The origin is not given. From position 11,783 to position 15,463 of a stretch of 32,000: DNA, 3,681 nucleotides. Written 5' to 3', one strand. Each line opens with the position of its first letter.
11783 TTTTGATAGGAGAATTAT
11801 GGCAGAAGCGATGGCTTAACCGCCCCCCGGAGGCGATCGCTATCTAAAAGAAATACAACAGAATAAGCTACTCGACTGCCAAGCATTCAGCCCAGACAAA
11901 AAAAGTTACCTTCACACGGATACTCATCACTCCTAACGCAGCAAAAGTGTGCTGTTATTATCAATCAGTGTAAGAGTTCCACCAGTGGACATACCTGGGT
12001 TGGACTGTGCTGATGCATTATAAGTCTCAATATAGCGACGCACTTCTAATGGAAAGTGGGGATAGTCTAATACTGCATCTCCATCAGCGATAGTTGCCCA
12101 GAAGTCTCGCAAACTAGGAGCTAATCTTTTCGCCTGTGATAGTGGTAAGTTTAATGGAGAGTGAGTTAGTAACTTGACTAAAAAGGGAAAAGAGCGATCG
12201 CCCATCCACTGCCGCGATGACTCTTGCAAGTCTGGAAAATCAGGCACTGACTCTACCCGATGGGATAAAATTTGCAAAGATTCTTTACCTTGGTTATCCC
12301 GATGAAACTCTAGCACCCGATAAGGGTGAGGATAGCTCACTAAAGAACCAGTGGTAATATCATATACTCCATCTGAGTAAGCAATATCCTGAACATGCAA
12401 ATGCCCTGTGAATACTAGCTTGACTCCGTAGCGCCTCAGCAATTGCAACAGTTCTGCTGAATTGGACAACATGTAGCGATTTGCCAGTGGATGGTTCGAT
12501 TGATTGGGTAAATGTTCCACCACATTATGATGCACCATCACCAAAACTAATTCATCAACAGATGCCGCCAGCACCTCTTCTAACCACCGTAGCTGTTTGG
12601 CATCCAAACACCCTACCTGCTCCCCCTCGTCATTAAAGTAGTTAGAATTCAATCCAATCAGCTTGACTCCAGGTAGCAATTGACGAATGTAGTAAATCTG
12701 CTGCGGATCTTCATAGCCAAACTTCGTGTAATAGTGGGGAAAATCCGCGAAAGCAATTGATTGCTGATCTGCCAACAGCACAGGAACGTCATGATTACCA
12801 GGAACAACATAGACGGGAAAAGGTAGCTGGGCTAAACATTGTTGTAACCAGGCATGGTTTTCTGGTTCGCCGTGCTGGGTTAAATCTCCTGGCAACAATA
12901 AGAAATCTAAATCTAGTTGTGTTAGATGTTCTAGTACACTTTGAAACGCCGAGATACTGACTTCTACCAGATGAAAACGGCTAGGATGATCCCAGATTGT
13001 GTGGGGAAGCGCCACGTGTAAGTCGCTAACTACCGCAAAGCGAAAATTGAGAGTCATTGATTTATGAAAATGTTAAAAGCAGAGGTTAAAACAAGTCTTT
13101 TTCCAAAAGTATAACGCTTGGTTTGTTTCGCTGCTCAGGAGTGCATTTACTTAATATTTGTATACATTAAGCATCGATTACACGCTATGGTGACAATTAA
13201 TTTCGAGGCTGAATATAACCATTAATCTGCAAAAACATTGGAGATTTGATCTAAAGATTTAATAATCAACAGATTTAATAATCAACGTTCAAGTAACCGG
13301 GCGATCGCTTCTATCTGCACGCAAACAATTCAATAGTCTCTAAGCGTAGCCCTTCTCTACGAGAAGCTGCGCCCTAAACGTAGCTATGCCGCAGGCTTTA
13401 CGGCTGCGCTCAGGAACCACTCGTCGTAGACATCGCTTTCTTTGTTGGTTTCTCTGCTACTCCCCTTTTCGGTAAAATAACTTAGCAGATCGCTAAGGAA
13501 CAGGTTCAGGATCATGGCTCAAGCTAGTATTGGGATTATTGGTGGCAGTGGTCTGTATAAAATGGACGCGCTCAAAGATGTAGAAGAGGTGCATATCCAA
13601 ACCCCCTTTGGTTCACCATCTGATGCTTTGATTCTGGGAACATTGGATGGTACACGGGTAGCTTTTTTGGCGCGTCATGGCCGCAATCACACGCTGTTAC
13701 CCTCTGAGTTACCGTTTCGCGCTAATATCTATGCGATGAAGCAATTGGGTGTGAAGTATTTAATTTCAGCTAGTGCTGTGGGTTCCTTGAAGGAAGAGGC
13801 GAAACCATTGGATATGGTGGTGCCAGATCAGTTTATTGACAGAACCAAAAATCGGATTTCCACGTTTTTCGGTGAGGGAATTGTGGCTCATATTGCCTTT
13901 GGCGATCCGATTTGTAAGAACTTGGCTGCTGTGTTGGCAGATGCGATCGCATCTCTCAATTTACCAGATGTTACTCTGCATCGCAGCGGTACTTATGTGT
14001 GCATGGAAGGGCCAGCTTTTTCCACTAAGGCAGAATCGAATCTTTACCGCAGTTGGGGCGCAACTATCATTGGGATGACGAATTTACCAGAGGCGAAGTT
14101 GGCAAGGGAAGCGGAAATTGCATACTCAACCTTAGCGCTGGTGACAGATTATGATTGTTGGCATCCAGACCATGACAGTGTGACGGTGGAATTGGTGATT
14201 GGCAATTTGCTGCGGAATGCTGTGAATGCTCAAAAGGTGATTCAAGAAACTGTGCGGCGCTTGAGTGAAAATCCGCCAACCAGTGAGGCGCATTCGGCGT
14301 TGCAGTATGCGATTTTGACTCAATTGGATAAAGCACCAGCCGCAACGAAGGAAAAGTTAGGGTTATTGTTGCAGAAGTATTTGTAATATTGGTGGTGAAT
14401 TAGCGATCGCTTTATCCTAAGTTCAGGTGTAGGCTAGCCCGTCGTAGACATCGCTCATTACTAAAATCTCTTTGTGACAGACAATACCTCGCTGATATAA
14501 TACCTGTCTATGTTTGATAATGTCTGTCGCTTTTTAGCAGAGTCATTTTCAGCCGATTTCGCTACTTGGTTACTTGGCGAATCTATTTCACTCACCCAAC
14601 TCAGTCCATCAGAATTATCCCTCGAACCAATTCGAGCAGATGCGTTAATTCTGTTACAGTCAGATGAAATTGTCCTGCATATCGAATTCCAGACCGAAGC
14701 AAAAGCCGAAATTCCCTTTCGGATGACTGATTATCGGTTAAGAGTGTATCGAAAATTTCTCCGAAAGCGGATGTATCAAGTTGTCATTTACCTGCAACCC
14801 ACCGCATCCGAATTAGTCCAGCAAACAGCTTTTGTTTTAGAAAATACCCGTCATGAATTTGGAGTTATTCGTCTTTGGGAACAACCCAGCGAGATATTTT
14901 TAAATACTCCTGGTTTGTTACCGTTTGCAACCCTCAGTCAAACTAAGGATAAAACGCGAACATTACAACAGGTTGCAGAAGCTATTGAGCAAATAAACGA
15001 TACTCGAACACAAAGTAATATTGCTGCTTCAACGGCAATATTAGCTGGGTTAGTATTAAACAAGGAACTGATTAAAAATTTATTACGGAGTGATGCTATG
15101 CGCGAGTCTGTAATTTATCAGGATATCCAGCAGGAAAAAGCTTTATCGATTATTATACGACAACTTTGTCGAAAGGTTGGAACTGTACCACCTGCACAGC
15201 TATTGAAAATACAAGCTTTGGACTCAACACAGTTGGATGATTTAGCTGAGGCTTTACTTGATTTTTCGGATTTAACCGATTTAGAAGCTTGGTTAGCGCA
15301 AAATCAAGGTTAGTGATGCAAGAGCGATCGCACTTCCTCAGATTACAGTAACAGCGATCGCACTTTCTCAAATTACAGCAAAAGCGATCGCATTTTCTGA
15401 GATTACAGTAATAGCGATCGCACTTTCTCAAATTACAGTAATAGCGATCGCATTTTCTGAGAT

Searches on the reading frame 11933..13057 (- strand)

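Call 98: search_protein_families(library=pfam, proteins=[window:11933-13057:-], max_evalue=0.0001)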
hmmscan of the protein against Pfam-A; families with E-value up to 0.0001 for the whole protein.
window:11933-13057:- (374 aa): 2 families
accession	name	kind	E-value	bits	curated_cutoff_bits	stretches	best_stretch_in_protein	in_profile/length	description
PF00149.33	Metallophos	-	2.7e-21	77.3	21.5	1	5-222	1-190/191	Calcineurin-like phosphoesterase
PF12850.12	Metallophos_2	-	7e-10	39.5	27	1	6-242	2-138/154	Calcineurin-like phosphoesterase superfamily domain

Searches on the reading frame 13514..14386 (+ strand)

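Call 98: search_protein_families(library=pfam, proteins=[window:13514-14386:+], max_evalue=0.0001)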
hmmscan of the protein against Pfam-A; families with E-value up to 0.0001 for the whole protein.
window:13514-14386:+ (290 aa): 1 family
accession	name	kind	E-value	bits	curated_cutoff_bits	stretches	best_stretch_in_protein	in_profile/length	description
PF01048.26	PNP_UDP_1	-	7.8e-42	143.7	25.1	1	6-247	2-232/233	Phosphorylase superfamily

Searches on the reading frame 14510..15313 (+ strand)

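Call 98: search_protein_families(library=pfam, proteins=[window:14510-15313:+], max_evalue=0.0001)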
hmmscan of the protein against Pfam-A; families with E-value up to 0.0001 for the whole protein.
window:14510-15313:+ (267 aa): 1 family
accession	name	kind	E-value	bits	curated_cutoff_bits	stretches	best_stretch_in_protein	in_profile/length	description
PF14261.11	DUF4351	-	1.5e-21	76.7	25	1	204-262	1-59/59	Domain of unknown function (DUF4351)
